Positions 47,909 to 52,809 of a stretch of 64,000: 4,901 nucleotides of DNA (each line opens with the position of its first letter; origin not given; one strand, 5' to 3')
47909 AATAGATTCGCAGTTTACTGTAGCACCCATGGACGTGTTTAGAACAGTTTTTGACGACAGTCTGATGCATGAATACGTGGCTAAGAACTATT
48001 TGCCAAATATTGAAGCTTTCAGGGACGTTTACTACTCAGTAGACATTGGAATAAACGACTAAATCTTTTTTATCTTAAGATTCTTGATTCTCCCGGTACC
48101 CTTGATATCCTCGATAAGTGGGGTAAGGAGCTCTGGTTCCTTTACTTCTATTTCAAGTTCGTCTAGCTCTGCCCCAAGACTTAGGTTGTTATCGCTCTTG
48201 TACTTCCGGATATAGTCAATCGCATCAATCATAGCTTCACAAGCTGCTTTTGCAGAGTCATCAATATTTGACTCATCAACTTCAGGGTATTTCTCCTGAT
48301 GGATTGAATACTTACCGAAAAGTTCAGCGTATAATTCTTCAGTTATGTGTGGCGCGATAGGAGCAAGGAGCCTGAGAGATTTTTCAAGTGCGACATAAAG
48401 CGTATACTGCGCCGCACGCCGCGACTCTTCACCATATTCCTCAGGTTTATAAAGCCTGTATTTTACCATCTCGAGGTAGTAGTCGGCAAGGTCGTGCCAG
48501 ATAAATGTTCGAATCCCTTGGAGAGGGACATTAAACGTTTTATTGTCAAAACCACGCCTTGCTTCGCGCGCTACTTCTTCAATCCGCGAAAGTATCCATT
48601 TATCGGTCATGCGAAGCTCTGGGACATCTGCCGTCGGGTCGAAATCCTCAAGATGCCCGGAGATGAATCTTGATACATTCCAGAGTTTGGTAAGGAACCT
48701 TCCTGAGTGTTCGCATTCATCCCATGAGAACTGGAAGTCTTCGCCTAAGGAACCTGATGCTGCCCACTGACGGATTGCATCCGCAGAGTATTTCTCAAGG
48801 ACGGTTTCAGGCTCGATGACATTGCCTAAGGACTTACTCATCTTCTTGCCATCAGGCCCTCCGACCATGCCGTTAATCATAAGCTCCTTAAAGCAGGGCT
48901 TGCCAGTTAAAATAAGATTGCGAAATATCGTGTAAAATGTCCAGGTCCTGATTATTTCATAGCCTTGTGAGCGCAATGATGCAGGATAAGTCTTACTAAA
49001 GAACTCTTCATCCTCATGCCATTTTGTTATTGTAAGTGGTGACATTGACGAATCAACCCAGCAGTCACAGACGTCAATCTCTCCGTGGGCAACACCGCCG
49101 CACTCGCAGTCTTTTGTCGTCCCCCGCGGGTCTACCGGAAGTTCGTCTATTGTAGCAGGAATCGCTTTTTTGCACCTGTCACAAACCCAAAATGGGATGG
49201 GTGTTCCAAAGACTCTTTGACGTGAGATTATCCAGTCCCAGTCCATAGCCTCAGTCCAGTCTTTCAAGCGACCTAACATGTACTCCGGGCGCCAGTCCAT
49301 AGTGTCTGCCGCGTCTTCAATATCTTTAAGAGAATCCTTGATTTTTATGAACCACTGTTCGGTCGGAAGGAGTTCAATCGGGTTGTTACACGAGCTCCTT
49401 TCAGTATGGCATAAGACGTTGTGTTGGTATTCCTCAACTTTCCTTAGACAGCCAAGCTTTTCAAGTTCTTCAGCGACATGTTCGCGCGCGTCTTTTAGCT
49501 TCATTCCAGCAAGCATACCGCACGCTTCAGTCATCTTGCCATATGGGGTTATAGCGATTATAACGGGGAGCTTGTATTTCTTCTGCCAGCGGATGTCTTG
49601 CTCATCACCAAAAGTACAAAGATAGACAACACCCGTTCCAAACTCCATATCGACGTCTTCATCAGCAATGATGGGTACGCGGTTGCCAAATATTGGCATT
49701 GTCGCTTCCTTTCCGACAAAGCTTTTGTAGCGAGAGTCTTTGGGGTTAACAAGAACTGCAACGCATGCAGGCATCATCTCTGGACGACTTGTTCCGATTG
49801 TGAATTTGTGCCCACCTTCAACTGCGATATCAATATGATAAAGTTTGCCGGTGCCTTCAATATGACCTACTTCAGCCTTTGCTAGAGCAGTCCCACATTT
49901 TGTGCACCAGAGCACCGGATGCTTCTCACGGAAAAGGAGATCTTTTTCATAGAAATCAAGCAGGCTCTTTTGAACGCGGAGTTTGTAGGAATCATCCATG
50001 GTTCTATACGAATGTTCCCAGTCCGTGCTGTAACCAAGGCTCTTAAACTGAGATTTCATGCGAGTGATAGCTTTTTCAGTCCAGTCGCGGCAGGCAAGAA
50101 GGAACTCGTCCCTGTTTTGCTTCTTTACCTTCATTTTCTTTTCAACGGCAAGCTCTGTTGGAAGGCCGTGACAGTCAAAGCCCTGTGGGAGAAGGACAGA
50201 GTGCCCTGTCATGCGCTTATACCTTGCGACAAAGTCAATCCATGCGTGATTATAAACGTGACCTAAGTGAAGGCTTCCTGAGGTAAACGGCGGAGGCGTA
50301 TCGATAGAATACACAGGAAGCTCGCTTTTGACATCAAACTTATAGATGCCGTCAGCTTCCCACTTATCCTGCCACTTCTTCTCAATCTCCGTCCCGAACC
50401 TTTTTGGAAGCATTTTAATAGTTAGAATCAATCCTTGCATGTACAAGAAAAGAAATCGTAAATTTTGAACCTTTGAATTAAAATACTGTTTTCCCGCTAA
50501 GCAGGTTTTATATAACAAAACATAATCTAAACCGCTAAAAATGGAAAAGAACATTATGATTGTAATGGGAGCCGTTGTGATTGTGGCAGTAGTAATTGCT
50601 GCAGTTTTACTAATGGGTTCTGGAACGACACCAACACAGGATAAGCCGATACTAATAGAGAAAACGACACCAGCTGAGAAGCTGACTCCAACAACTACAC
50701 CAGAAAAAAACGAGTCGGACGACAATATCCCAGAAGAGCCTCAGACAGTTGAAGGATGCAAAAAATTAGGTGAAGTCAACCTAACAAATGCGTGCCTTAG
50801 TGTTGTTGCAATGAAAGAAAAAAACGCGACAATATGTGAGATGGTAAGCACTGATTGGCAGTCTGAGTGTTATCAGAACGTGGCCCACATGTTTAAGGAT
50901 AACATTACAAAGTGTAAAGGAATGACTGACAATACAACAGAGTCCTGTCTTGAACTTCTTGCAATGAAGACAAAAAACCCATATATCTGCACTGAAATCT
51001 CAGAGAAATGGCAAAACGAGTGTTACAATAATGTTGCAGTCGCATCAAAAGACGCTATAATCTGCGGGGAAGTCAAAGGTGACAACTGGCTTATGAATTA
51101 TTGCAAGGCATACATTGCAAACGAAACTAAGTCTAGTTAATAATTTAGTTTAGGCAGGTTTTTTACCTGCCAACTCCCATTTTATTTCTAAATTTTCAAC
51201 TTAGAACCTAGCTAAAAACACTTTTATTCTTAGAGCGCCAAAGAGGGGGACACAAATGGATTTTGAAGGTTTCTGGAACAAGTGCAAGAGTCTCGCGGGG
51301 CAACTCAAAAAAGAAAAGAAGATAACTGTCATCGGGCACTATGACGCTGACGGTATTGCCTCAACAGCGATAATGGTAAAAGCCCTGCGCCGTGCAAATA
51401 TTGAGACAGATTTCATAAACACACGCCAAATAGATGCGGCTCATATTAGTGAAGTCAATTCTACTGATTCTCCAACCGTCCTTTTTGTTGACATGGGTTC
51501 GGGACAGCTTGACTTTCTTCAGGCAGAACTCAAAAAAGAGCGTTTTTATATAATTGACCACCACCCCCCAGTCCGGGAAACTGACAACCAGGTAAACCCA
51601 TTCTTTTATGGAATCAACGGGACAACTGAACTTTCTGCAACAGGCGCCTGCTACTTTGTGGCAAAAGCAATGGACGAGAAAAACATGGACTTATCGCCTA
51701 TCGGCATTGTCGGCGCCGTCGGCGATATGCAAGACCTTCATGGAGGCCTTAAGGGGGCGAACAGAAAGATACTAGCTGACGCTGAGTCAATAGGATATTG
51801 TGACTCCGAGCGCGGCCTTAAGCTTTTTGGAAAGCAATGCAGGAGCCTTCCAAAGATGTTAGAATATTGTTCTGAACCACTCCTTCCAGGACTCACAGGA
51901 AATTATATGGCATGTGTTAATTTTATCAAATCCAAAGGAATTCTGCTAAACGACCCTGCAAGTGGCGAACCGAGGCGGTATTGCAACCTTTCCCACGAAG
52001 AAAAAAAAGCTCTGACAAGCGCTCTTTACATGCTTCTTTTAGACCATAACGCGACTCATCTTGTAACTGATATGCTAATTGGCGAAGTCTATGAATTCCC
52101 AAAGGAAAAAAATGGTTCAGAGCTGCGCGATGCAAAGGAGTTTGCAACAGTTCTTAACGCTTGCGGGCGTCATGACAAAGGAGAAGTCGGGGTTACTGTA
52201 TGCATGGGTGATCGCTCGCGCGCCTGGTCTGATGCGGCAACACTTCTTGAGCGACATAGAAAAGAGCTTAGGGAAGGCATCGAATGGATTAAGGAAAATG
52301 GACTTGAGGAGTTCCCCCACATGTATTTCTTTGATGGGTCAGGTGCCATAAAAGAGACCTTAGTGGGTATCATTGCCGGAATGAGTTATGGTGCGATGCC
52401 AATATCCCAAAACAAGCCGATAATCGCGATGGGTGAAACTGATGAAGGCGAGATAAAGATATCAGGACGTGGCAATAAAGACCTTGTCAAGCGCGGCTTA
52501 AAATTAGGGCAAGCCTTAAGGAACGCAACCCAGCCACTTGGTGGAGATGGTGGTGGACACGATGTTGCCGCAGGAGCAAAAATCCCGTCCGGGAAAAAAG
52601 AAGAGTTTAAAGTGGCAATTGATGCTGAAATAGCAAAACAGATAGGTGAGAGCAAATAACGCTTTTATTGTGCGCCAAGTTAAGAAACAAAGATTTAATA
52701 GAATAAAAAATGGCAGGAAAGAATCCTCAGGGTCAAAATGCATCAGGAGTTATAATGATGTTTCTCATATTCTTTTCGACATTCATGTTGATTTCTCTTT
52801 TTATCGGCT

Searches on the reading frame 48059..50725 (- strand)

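Call 50: search_protein_families(library=pfam, proteins=[window:48059-50725:-], max_evalue=0.0001)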
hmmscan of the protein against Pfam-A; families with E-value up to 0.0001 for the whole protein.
window:48059-50725:- (888 aa): 5 families
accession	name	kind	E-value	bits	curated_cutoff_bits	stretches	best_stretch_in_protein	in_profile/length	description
PF00133.28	tRNA-synt_1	-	2.2e-91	307.1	22.7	1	117-666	1-413/414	tRNA synthetases class I (I, L, M and V)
PF08264.19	Anticodon_1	-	1.2e-37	129.5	25.1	1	708-855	1-145/148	Anticodon-binding domain of tRNA ligase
PF09334.17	tRNA-synt_1g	-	2.7e-24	86.1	20.1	2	141-286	3-135/391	tRNA synthetases class I (M)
PF01406.26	tRNA-synt_1e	-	3.4e-06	27.1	27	0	606-667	232-292/301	tRNA synthetases class I (C) catalytic domain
PF13603.12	tRNA-synt_1_2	-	4e-06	26.9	25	1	336-398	84-146/185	Leucyl-tRNA synthetase, editing domain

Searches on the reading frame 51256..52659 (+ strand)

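Call 50: search_protein_families(library=pfam, proteins=[window:51256-52659:+], max_evalue=0.0001)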
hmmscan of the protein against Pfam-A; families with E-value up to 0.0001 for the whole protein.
window:51256-52659:+ (467 aa): 3 families
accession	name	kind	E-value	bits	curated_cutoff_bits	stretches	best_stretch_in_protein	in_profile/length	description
PF21763.2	DHH_CID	-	1.1e-20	74.3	27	1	190-275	1-84/84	DHH-CID domain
PF02272.25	DHHA1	-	3.2e-13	50.4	25.9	1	385-460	29-101/102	DHHA1 domain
PF01368.27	DHH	-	1.9e-11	44.7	28.1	1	22-129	1-100/125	DHH family, N-terminal domain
